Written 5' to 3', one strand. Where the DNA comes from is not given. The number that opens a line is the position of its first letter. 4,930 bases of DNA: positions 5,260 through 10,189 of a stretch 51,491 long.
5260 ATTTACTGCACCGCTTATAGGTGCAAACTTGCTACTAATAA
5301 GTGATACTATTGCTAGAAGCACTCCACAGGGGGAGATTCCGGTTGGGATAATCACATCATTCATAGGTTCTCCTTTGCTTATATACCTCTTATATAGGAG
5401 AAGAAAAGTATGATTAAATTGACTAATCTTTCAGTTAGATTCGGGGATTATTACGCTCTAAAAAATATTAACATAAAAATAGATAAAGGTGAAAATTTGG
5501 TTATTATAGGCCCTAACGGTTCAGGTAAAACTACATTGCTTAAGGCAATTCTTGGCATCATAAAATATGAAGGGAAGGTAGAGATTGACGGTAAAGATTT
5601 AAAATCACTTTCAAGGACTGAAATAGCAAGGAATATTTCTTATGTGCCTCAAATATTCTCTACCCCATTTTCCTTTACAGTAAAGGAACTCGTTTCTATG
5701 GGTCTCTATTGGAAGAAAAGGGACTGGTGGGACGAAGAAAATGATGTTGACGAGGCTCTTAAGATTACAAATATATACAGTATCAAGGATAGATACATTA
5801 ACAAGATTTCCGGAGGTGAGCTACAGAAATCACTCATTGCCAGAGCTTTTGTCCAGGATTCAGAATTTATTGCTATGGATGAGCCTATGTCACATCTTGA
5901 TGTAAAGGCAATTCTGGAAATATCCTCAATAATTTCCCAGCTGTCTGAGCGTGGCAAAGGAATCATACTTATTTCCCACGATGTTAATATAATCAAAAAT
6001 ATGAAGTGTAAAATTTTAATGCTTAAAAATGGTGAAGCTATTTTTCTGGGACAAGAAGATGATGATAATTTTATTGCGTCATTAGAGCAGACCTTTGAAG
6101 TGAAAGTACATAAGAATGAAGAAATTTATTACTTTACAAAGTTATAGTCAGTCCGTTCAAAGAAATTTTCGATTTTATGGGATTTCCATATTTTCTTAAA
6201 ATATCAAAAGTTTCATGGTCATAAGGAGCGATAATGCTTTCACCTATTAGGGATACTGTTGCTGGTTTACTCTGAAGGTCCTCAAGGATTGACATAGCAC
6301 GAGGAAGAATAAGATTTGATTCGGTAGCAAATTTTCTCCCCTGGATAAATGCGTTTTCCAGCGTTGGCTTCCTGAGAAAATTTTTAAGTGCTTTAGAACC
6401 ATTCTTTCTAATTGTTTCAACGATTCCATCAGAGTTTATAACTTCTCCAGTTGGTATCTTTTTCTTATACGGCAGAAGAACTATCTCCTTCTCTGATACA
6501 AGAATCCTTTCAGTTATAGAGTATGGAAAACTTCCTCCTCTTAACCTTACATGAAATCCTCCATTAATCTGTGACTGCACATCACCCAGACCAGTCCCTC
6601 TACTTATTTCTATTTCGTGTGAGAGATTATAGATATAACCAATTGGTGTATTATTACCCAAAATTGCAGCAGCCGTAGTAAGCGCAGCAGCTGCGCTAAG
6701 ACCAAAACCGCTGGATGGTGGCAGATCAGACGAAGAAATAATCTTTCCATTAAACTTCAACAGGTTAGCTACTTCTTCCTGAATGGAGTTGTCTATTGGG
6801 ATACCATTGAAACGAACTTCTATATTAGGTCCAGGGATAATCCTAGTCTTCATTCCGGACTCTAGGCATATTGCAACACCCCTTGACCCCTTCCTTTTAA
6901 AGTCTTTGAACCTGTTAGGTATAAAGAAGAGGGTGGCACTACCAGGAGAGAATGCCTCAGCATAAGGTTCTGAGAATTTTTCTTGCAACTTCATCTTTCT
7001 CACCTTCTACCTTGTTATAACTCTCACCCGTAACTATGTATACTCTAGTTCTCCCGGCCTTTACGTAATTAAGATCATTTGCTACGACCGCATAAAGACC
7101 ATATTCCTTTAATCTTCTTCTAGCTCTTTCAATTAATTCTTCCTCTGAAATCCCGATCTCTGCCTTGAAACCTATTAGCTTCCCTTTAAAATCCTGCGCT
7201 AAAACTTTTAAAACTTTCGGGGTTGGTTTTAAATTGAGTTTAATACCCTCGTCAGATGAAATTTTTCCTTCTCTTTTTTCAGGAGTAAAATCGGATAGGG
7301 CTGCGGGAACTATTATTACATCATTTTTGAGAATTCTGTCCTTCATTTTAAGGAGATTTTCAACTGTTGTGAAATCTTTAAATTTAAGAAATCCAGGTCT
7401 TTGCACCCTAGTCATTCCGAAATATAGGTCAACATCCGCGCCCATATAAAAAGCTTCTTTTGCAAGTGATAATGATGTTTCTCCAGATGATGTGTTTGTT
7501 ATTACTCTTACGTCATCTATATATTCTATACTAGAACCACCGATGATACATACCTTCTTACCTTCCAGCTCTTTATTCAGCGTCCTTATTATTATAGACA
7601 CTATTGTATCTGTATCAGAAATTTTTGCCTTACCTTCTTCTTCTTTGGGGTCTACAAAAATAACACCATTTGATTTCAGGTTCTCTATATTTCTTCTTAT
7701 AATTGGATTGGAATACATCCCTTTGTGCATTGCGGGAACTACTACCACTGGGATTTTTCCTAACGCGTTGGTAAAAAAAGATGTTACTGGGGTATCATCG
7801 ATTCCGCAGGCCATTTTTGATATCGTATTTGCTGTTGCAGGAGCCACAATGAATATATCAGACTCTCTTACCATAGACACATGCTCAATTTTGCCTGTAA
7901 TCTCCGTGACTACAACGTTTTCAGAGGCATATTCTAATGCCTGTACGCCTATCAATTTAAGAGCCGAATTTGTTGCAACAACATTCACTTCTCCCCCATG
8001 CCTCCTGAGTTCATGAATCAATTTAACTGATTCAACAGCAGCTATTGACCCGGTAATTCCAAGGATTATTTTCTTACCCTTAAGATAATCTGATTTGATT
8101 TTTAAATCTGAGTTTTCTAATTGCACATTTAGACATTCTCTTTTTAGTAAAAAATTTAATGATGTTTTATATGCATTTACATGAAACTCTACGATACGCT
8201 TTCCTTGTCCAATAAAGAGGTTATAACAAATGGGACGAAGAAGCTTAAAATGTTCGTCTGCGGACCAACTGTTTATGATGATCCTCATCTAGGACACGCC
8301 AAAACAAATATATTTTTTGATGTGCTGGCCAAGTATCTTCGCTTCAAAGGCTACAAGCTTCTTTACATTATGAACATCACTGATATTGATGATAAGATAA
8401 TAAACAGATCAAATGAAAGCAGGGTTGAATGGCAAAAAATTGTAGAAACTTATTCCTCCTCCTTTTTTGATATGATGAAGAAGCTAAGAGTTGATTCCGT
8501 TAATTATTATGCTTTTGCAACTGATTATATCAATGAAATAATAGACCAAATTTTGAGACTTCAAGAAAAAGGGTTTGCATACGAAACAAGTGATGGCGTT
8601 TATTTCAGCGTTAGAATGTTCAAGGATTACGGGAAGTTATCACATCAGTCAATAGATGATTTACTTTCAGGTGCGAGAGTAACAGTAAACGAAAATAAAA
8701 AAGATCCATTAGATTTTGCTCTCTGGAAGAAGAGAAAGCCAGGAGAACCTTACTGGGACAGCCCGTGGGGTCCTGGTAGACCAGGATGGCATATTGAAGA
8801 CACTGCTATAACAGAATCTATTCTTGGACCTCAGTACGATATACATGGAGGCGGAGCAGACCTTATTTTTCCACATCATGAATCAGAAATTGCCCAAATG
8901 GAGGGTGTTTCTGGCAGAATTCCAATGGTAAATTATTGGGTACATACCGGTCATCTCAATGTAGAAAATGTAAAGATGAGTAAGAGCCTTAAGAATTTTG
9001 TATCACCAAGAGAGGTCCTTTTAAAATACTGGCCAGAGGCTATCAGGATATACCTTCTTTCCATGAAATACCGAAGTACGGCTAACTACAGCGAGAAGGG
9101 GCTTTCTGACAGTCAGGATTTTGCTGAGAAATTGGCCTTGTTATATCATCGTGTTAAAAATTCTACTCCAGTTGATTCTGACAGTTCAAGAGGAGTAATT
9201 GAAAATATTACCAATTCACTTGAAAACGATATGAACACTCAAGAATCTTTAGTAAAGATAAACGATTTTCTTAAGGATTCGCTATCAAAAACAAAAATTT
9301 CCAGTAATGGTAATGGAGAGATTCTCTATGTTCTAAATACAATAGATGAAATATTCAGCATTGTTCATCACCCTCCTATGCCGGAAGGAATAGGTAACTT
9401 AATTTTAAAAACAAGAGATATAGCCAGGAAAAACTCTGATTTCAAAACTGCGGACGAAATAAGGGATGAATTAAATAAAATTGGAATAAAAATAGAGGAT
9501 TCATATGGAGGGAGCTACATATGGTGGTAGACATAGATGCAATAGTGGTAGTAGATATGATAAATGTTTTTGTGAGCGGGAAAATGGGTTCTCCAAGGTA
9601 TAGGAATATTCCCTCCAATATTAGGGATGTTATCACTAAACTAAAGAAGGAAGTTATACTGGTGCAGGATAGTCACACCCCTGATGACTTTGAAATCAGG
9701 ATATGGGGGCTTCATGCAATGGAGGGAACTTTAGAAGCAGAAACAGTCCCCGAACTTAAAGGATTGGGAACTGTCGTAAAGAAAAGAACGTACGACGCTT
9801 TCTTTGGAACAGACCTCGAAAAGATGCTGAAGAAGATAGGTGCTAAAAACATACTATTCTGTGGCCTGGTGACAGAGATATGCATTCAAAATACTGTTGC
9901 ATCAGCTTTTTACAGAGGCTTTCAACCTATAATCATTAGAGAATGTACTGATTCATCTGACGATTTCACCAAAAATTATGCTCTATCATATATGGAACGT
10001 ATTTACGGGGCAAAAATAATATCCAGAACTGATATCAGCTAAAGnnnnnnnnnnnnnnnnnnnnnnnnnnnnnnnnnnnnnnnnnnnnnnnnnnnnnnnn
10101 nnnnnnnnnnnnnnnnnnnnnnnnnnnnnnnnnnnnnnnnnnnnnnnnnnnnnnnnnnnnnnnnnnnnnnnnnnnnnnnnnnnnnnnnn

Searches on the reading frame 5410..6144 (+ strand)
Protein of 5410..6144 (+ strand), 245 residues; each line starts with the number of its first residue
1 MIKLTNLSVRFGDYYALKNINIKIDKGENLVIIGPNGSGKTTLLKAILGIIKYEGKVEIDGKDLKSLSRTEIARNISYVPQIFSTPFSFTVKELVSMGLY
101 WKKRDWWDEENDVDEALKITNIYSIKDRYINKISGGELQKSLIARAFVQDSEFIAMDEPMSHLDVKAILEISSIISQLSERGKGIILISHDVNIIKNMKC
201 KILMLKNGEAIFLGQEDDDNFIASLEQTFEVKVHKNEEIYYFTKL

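Call 57: search_protein_families(library=pfam, proteins=[window:5410-6144:+], max_evalue=0.00001)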
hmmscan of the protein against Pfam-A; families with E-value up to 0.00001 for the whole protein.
window:5410-6144:+ (245 aa): 4 families
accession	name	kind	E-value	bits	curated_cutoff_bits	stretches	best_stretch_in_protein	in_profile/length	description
PF00005.33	ABC_tran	-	5.7e-30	105.2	25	1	17-160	1-136/137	ABC transporter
PF13304.12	AAA_21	-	2.4e-12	48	27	1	31-56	3-34/304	AAA domain, putative AbiEii toxin, Type IV TA system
PF02463.25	SMC_N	-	2.2e-09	37.5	40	1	15-202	13-209/220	RecF/RecN/SMC N terminal domain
PF13555.12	AAA_29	-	8.8e-06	25.8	27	0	19-50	14-45/61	P-loop containing region of AAA domain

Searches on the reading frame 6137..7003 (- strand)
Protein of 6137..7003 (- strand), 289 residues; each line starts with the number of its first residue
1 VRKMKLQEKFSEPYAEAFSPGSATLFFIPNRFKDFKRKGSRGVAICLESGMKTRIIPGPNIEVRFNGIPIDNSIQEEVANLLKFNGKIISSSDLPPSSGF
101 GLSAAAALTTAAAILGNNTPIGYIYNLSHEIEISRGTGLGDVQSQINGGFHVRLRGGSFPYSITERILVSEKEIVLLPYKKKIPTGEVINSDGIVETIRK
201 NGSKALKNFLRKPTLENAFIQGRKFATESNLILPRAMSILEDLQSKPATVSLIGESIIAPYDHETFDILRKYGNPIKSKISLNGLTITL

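Call 57: search_protein_families(library=pfam, proteins=[window:6137-7003:-], max_evalue=0.00001)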
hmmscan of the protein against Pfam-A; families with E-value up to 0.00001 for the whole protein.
window:6137-7003:- (289 aa): 1 family
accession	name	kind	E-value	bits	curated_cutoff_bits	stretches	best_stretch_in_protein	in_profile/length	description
PF00288.32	GHMP_kinases_N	-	9.1e-06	26.2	22.3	0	84-149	16-87/87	GHMP kinases N terminal domain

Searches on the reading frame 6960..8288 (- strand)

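Call 57: search_protein_families(library=pfam, proteins=[window:6960-8288:-], max_evalue=0.00001)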
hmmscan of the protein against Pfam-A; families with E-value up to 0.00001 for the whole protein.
window:6960-8288:- (443 aa): 2 families
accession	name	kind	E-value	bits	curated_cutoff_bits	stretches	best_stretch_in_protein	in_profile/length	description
PF04127.22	DFP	-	1.7e-38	132.7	22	1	241-409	1-172/186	DNA/pantothenate metabolism flavoprotein C-terminal domain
PF02441.25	Flavoprotein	-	1.3e-30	106.5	22.7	1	72-233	1-158/162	Flavoprotein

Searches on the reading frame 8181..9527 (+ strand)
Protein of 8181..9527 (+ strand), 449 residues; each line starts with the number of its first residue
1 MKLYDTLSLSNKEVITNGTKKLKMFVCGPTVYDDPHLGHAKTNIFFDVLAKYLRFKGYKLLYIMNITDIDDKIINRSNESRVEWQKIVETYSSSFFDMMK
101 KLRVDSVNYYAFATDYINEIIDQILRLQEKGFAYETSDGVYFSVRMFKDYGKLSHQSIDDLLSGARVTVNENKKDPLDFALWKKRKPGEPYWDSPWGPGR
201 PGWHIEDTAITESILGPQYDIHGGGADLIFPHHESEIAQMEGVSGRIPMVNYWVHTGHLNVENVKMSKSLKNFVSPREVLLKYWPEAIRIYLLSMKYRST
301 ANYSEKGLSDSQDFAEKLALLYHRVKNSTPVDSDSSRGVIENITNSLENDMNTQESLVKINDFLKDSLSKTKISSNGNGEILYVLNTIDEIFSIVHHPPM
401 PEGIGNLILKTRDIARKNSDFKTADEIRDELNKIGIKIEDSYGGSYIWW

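Call 27: search_protein_families(library=pfam, proteins=[window:8181-9527:+], max_evalue=0.001)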
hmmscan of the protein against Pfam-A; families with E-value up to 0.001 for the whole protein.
window:8181-9527:+ (449 aa): 4 families
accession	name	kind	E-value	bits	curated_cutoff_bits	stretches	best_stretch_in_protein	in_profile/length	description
PF01406.26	tRNA-synt_1e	-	6.1e-113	377.6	27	1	19-311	7-299/301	tRNA synthetases class I (C) catalytic domain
PF09334.17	tRNA-synt_1g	-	7.7e-17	61.6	20.1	2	33-145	12-125/391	tRNA synthetases class I (M)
PF00133.28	tRNA-synt_1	-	1.2e-10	41.2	22.7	1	222-300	332-410/414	tRNA synthetases class I (I, L, M and V)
PF23493.1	CysS_C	-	1.1e-06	29.1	23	1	406-444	9-47/51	Cysteinyl-tRNA ligase anticodon binding domain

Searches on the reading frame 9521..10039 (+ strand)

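Call 27: search_protein_families(library=pfam, proteins=[window:9521-10039:+], max_evalue=0.001)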
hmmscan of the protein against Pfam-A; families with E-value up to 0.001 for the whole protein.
window:9521-10039:+ (173 aa): 1 family
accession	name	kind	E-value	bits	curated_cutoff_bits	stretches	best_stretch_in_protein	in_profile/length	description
PF00857.26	Isochorismatase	-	3.7e-33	115.5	27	1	7-169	2-173/175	Isochorismatase domain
